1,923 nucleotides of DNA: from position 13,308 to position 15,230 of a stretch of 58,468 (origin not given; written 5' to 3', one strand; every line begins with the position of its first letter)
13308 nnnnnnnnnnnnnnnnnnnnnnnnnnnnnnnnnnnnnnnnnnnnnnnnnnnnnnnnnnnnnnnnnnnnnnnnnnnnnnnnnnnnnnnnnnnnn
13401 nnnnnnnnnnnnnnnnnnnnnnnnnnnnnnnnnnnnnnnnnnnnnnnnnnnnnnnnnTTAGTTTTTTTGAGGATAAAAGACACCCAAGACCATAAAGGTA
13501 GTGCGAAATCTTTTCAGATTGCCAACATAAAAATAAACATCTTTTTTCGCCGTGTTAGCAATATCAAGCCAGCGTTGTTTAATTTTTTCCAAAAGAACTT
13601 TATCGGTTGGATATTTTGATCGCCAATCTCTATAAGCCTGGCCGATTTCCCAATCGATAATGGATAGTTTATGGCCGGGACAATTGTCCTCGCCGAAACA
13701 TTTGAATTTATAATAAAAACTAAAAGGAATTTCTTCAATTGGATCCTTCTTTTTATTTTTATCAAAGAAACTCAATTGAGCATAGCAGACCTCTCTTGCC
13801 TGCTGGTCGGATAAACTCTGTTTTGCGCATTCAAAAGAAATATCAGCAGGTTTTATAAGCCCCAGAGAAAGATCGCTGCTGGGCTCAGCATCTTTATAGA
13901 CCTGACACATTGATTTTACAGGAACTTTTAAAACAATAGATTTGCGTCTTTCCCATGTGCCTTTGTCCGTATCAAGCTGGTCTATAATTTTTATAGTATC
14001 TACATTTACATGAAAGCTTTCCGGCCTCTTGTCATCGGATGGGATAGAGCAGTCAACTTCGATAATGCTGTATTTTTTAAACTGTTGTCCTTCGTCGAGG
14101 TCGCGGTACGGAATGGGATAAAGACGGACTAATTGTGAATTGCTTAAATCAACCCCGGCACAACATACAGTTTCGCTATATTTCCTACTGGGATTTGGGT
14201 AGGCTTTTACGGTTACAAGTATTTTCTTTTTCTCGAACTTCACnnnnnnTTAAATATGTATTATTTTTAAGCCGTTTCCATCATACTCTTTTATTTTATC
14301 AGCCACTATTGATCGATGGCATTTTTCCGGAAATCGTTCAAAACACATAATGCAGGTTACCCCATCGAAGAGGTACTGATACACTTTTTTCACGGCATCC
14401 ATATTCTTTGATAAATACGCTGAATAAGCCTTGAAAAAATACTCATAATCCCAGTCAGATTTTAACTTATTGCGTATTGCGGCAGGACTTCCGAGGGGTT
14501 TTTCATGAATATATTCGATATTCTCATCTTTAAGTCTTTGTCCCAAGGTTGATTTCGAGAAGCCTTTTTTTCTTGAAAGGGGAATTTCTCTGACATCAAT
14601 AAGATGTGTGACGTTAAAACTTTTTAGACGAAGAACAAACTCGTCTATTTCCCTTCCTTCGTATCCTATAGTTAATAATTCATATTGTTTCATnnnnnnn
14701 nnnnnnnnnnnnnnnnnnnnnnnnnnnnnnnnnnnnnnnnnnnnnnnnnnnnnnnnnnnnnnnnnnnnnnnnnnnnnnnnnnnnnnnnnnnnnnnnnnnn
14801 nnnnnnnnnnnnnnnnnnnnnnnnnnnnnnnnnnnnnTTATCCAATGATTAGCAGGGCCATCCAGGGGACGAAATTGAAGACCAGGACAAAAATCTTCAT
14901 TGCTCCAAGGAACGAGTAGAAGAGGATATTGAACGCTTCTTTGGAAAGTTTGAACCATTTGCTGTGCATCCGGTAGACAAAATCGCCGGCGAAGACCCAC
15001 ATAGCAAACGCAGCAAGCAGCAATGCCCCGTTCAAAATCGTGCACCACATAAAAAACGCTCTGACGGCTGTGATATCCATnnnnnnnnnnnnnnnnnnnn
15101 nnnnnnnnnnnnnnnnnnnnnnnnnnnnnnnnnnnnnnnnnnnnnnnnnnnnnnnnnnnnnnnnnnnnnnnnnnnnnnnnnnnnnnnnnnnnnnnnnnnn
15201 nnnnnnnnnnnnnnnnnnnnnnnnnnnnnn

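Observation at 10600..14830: Accessory island: HNH/Cys-rich cassette facing an AT-rich four-gene block of uncharacterised proteins (candidate new conflict/defence locus)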

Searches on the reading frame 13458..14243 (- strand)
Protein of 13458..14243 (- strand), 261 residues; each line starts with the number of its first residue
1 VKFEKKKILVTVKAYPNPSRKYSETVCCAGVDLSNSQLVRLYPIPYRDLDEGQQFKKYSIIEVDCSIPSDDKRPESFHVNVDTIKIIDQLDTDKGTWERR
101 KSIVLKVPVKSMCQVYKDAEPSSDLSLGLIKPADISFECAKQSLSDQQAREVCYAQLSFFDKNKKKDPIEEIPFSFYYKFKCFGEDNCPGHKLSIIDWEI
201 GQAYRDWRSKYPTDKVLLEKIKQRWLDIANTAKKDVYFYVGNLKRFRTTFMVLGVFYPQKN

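Call 3: search_protein_families(library=pfam, proteins=[window:13458-14243:-], max_evalue=0.1)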
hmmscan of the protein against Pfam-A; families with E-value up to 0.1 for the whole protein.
window:13458-14243:- (261 aa): 1 family
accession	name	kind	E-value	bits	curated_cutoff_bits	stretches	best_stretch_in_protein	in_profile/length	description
PF22557.2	DuOB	-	0.0055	17.2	27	1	19-150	9-151/210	Dual OB-containing domain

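Call 4: search_protein_families(library=padloc, proteins=[window:13458-14243:-], max_evalue=0.1)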
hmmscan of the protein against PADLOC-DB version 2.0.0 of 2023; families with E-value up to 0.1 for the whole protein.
window:13458-14243:- (261 aa): 3 families
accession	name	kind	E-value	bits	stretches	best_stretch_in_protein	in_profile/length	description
PDLC04508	PDC-M19B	-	3.2e-64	215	1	4-260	2-262/269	-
PDLC04507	PDC-M19B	-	5.9e-35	119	1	1-260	1-241/252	-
PDLC04506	PDC-M19B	-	1.4e-31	107.8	1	6-204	10-236/236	-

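Call 5: search_protein_families(library=ncbifam, proteins=[window:13458-14243:-], max_evalue=0.1)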
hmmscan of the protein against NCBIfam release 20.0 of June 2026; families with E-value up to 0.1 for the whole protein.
window:13458-14243:- (261 aa): 0 families

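Call 7: search_protein_families(library=phrogs, proteins=[window:13458-14243:-], max_evalue=0.01)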
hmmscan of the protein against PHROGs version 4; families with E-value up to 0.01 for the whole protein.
window:13458-14243:- (261 aa): 1 family
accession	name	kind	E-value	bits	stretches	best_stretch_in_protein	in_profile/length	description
phrog_25907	-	unknown function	4.5e-58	197.6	1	4-260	9-268/279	-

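Call 34: find_homologous_proteins(query=window:13458-14243:-)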
Query window:13458-14243:- (261 aa): 814 proteins with E <= 0.001 among 1062 candidates; the best 120 are listed.
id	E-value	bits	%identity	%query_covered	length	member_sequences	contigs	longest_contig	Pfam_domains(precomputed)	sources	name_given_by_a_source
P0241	3.3e-156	537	90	100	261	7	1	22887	-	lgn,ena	-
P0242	4.7e-153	526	90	100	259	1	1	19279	-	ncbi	-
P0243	2.8e-149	514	87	100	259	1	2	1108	-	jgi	jgi:hypothetical protein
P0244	5.4e-143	493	85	99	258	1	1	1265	-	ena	-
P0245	3.4e-140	484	84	100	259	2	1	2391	-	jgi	jgi:hypothetical protein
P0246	5.2e-138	477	81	100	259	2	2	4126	-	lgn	-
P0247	3.1e-137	474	80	100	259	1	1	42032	-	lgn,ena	-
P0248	1.8e-136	472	80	100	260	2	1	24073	-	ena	-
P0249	3.6e-135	468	79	99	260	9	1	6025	-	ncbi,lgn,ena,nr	ncbi:MAG: hypothetical protein BWY46_02010 [Firmicutes bacterium ADurb.Bin300]|nr:MAG: hypothetical 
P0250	1.3e-134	466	80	100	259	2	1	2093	-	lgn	-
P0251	1.4e-134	466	78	100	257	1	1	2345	-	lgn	-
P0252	1.6e-133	462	77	100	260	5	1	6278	-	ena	-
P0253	1.7e-133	462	77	100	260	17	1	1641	-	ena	-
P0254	2.5e-133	462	78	100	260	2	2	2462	-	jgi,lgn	-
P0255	3.9e-133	461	78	99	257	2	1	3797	-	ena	-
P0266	1.9e-128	446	76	99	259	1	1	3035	PF22557.3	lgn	-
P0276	2.5e-126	439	75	99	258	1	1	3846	PF22557.3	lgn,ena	-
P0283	1.2e-124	433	74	99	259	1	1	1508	PF22557.3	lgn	-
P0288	3.9e-123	428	72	100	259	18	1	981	PF22557.3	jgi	jgi:hypothetical protein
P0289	5.0e-123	428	74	99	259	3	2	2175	PF22557.3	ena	-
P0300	1.6e-119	416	72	99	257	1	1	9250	PF22557.3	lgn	-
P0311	3.0e-114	399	71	97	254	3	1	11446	PF22557.3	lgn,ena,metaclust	metaclust:\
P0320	1.8e-111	390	68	99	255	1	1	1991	PF22557.3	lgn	-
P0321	1.1e-110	387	67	100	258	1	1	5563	PF22557.3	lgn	-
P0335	5.8e-108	379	66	100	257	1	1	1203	PF22557.3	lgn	-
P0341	1.7e-105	370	63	99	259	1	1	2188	PF22557.3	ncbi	-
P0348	5.9e-103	362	62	98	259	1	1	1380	PF22557.3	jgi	jgi:hypothetical protein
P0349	2.4e-102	360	63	100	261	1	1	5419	PF22557.3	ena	-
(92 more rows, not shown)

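Call 36: find_related_loci(query=A1, collection=genome_contigs, flank=8000)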
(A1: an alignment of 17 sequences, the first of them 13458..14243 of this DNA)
Query A1 (261 aa) in genome_contigs; peptide patterns used: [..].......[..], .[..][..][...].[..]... (x = any residue, [..] = any of these).
327 stretches matched a pattern; 312 encode a relative of the query (tblastn E <= 1e-3); the best 80 are kept; 80 distinct loci.
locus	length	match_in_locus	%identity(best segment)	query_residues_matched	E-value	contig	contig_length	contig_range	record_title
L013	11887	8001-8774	89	1-261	5e-156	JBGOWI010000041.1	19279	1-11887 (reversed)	MAG: Phycisphaerae bacterium isolate OBJ_0618_130150_96 k141_5630829_length_19279_cov_14.3574, whole genome shotgun sequ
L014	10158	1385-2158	87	1-260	5e-148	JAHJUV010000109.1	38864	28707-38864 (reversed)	MAG: Planctomycetota bacterium isolate OSL_A.mb.29 OSL_A.mb.29_k141_146719, whole genome shotgun sequence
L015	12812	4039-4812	85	1-260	3e-146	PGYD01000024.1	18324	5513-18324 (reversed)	MAG: Planctomycetes bacterium HGW-Planctomycetes-1 bjp_ig2158_scaffold_1174, whole genome shotgun sequence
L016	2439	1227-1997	79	2-259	1e-145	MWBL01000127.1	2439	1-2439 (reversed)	MAG: Firmicutes bacterium ADurb.Bin300 BWY46_contig000127, whole genome shotgun sequence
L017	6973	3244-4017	78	1-261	1e-135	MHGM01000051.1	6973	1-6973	MAG: Omnitrophica WOR_2 bacterium RIFCSPHIGHO2_01_FULL_52_10 rifcsphigho2_01_scaffold_43953, whole genome shotgun sequen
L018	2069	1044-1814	78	1-260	2e-144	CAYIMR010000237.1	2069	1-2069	MAG TPA_asm: uncultured Planctomycetales bacterium isolate ERP119705_co25_233 genome assembly, contig: NODE_124269_lengt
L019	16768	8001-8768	78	2-258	1e-134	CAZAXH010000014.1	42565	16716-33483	MAG TPA_asm: uncultured Planctomycetales bacterium isolate binchicken_co117_398 genome assembly, contig: NODE_1693_lengt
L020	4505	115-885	77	1-260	4e-135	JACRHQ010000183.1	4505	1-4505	MAG: Candidatus Omnitrophota bacterium isolate NC_groundwater_1781_Pr3_B-0.1um_55_10 SR-2_scaffold_141_3892281, whole ge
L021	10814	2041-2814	74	1-261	3e-129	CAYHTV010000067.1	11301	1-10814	MAG TPA_asm: uncultured Planctomycetales bacterium isolate ERP119705_co15_632 genome assembly, contig: NODE_6740_length_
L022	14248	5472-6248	74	1-261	2e-126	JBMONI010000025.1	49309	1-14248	MAG: Candidatus Omnitrophota bacterium isolate Betzabe_MAG072 MAG072_25, whole genome shotgun sequence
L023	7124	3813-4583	72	1-260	3e-125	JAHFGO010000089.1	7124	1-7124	MAG: Candidatus Omnitrophota bacterium isolate nzgw317 NODE_6138_length_7125_cov_3.266705, whole genome shotgun sequence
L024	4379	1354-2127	69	1-261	2e-126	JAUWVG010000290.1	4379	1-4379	MAG: Candidatus Aminicenantes bacterium isolate CSMAG_2626 CSMAG_2626_k141_1340205_length_4379_cov_13.0000, whole genome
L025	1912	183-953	69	2-261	2e-130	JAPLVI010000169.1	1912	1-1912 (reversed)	MAG: Candidatus Berkelbacteria bacterium isolate LacPavin_0920_SED5_MAG_40_8 LacPavin_0920_SED5_scaffold_2157340, whole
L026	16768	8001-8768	66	1-259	3e-116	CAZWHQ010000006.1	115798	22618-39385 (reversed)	MAG TPA_asm: uncultured Eubacteriales bacterium isolate binchicken_co275_153 genome assembly, contig: NODE_77_length_115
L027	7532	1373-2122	69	5-258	1e-112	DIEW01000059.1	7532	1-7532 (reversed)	MAG TPA_asm: Syntrophaceae bacterium UBA5764 UBA5764_contig_40681, whole genome shotgun sequence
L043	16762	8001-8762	57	1-260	3e-95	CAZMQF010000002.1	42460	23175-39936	MAG TPA_asm: uncultured Pirellulales bacterium isolate binchicken_co262_31 genome assembly, contig: NODE_725_length_4246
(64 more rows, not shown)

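Call 45: search_solved_structures(query=A1, max_evalue=10)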
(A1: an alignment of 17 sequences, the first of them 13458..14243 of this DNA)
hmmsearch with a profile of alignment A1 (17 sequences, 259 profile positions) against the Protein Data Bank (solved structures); distinct sequences matched with E-value up to 10: 0.

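Call 62: search_protein_families(library=padloc, alignment_id=A4, max_evalue=0.00001)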
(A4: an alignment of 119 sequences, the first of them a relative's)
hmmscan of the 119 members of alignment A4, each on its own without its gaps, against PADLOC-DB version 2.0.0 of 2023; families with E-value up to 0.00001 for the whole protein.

A. member 1, L013:6821-7294:- (157 aa): 0 families

B. families by the number of members that match (of 119 scanned): 179 families (the first 25 are shown)
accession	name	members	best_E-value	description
PDLC03647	REase_III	2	3.7e-235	Type III restriction enzyme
PDLC04135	mad3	2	2.9e-94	mads_3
PDLC03649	REase_III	2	1.3e-78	Type III restriction enzyme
PDLC03650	REase_III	2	2.1e-54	Type III restriction enzyme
PDLC04175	HEC-01A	2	1.9e-14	-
PDLC02980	AriA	2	6.5e-14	-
PDLC03878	NsnB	2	9.7e-14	-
PDLC04164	AriA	2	2.8e-09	-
PDLC03648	REase_III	2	1.5e-08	Type III restriction enzyme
PDLC03653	REase_III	1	2e-186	Type III restriction enzyme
PDLC04807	PDC-S02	1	1.9e-134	-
PDLC03634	MTase_III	1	3.8e-98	Type III methyltransferase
PDLC03642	MTase_III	1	1.5e-97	Type III methyltransferase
PDLC03965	TmtA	1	6.9e-95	-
PDLC03644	MTase_III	1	4.1e-89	Type III methyltransferase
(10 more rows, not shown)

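Call 63: search_protein_families(library=pfam, alignment_id=A4, max_evalue=0.00001)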
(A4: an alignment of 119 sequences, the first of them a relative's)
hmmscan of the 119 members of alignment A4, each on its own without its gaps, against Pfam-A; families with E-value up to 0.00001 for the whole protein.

A. member 1, L013:6821-7294:- (157 aa): 1 family
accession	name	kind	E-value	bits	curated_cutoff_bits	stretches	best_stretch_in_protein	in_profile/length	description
PF03073.20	TspO_MBR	-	1.9e-48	164.3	24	1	14-152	3-143/145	TspO/MBR family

B. families by the number of members that match (of 119 scanned): 126 families (the first 25 are shown)
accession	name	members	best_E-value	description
PF00587.30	tRNA-synt_2b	2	1.3e-45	tRNA synthetase class II core domain (G, H, P, S and T)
PF01797.21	Y1_Tnp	2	4.5e-32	Transposase IS200 like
PF13417.12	GST_N_3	2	2.4e-17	Glutathione S-transferase, N-terminal domain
PF02798.26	GST_N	2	4.3e-17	Glutathione S-transferase, N-terminal domain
PF13409.12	GST_N_2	2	5.9e-16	Glutathione S-transferase, N-terminal domain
PF04851.21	ResIII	2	9e-16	Type III restriction enzyme, res subunit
PF13304.12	AAA_21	2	1.3e-13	AAA domain, putative AbiEii toxin, Type IV TA system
PF00043.30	GST_C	2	3.4e-11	Glutathione S-transferase, C-terminal domain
PF14279.12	HNH_5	2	6.5e-11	HNH endonuclease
PF00270.35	DEAD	2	6.3e-10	DEAD/DEAH box helicase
PF02463.25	SMC_N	2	4e-09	RecF/RecN/SMC N terminal domain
PF00847.26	AP2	2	1.1e-08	AP2 domain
PF13392.12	HNH_3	2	2.7e-08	HNH endonuclease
PF04223.18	CitF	1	4.5e-92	Citrate lyase, alpha subunit (CitF)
PF03989.18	DNA_gyraseA_C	1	1.7e-74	DNA gyrase C-terminal domain, beta-propeller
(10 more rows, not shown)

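Call 104: search_dna_similar(query=window:13458-14243:-, collection=phages, mode=protein, max_evalue=0.001, max_rows=15)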
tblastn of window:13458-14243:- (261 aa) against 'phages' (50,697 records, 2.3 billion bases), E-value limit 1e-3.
Records with a match: 7; places in all: 7; records where one place covers at least 80% of the query: 7.
Best place of each record, by identity: <60% 7.
By first word of the organism name: Gordonia 7.
By host as written in the record: Gordonia terrae 3612 7.
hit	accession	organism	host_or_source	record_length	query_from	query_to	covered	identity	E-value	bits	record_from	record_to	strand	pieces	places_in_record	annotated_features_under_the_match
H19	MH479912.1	Gordonia phage Eviarto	Gordonia terrae 3612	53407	3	260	99%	33.8%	3e-43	162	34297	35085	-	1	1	43: hypothetical protein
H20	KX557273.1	Gordonia phage BatStarr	Gordonia terrae 3612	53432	3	260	99%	33.8%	3e-43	162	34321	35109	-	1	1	43: hypothetical protein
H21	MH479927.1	Gordonia phage TimTam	Gordonia terrae 3612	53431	3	260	99%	33.8%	3e-43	162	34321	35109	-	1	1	43: hypothetical protein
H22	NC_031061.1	Gordonia phage Nymphadora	Gordonia terrae 3612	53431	3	260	99%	33.8%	3e-43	162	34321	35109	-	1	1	43: hypothetical protein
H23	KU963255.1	Gordonia phage Nymphadora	Gordonia terrae 3612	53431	3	260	99%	33.8%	3e-43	162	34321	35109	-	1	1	43: hypothetical protein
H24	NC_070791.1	Gordonia phage Herod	Gordonia terrae 3612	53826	3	260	99%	33.8%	3e-43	162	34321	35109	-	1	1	43: hypothetical protein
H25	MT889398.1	Gordonia phage Herod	Gordonia terrae 3612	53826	3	260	99%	33.8%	3e-43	162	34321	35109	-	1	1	43: hypothetical protein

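Call 106: get_annotated_region(hit=H22, flank=4000)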
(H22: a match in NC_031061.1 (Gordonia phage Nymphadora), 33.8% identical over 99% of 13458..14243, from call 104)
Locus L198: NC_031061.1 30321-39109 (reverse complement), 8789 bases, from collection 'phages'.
description: Gordonia phage Nymphadora, complete genome.
organism: Gordonia phage Nymphadora (NCBI taxid 1821558)
taxonomy: Viruses; Duplodnaviria; Heunggongvirae; Uroviricota; Caudoviricetes; Nymbaxtervirinae; Nymphadoravirus; Nymphadoravirus nymphadora
host: Gordonia terrae 3612; source: soil; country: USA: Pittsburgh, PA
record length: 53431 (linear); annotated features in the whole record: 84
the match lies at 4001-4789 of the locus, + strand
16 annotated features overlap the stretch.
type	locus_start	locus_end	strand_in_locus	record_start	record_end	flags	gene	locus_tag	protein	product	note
CDS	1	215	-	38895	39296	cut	53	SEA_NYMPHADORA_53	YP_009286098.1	hypothetical protein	-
CDS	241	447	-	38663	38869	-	52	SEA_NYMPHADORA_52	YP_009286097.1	hypothetical protein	-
CDS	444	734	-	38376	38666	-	51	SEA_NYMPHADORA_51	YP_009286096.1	excisionase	-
CDS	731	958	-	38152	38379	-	50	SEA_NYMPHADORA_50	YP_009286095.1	hypothetical protein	-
CDS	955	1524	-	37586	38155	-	49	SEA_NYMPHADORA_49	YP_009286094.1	anti-repressor Ant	-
CDS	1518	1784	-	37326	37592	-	48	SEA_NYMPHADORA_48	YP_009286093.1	hypothetical protein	-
CDS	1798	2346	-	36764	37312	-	47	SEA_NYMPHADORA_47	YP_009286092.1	hypothetical protein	-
CDS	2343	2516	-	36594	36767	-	46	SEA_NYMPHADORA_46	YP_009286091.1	hypothetical protein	-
CDS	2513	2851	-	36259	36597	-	45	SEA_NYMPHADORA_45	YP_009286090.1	CRO protein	CRO (Control of Repressor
CDS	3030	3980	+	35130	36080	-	44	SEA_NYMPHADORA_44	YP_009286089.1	transcriptional repressor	immunity repressor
CDS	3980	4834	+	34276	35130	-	43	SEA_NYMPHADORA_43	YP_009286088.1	hypothetical protein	-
CDS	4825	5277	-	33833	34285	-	42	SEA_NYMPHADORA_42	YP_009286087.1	HipA toxin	HipA toxin, toxin-antitoxin system?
CDS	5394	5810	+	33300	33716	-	41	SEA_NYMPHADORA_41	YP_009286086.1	metallo-protease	-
CDS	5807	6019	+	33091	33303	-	40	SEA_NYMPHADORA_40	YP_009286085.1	DUF3263 domain-containing protein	-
CDS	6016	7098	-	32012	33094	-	39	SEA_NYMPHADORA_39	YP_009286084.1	integrase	integrase (Y-int)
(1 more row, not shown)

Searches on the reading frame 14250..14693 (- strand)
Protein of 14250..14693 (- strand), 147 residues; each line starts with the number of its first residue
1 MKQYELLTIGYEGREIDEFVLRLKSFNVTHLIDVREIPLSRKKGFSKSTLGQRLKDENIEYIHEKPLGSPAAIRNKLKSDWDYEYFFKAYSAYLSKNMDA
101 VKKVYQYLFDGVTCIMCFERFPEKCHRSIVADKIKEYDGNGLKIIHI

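Call 3: search_protein_families(library=pfam, proteins=[window:14250-14693:-], max_evalue=0.1)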
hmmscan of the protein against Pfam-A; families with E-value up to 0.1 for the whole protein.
window:14250-14693:- (147 aa): 2 families
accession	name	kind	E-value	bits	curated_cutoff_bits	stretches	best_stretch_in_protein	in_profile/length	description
PF04343.18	DUF488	-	1.4e-27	97.2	22.2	1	16-133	2-120/121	Domain of unknown function DUF488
PF22751.1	DUF488-N3a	-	0.00025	21.8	27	1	74-137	49-117/118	Active DUF488-N3 subclade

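Call 4: search_protein_families(library=padloc, proteins=[window:14250-14693:-], max_evalue=0.1)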
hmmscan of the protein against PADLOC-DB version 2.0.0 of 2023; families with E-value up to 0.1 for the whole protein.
window:14250-14693:- (147 aa): 4 families
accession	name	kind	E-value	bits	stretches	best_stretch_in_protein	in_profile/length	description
PDLC04505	PDC-M19A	-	6.3e-38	128.9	1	3-147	148-294/294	-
PDLC04504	PDC-M19A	-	2.5e-22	77.4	1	6-147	91-234/234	-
PDLC04657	PDC-M45B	-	1.1e-16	59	1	1-146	1-142/204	-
PDLC04658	PDC-M45C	-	1.6e-14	51.9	1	5-138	2-136/145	-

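Call 5: search_protein_families(library=ncbifam, proteins=[window:14250-14693:-], max_evalue=0.1)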
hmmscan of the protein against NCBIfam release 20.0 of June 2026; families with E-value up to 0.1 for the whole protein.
window:14250-14693:- (147 aa): 0 families

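Call 7: search_protein_families(library=phrogs, proteins=[window:14250-14693:-], max_evalue=0.01)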
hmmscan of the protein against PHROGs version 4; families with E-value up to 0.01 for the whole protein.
window:14250-14693:- (147 aa): 2 families
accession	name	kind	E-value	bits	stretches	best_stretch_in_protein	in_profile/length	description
phrog_14939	-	unknown function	6.7e-25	89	1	3-139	164-302/313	-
phrog_2450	-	unknown function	7.8e-06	26.6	1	70-138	79-153/346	-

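Call 29: search_solved_structures(query=window:14250-14693:-, max_evalue=1)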
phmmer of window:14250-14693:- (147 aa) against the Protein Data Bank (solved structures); distinct sequences matched with E-value up to 1: 3.
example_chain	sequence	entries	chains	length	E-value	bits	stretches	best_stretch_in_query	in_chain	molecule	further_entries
8dyd_B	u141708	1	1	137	0.28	14.5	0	38-86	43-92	Succinate dehydrogenase assembly factor 2, mitochondrial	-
6vax_B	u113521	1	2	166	0.53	13.6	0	39-86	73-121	Succinate dehydrogenase assembly factor 2, mitochondrial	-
5da7_B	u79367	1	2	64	0.72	13.1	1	34-75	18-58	Thermococcales inhibitor of PCNA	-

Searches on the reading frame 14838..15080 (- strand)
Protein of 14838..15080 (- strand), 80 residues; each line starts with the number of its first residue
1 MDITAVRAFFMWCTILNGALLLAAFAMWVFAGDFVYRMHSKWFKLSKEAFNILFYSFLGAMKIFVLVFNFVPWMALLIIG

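Call 3: search_protein_families(library=pfam, proteins=[window:14838-15080:-], max_evalue=0.1)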
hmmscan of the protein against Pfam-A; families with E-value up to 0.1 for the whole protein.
window:14838-15080:- (80 aa): 1 family
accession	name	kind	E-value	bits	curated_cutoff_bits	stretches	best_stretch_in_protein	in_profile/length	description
PF21742.2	DUF6868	-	7.6e-26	91.1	27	1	1-79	1-79/80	Family of unknown function (DUF6868)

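Call 4: search_protein_families(library=padloc, proteins=[window:14838-15080:-], max_evalue=0.1)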
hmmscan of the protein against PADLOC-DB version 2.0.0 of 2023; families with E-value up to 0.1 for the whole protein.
window:14838-15080:- (80 aa): 0 families

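Call 5: search_protein_families(library=ncbifam, proteins=[window:14838-15080:-], max_evalue=0.1)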
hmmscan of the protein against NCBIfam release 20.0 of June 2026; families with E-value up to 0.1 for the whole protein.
window:14838-15080:- (80 aa): 0 families

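Call 7: search_protein_families(library=phrogs, proteins=[window:14838-15080:-], max_evalue=0.01)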
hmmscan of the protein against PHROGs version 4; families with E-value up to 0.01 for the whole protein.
window:14838-15080:- (80 aa): 0 families
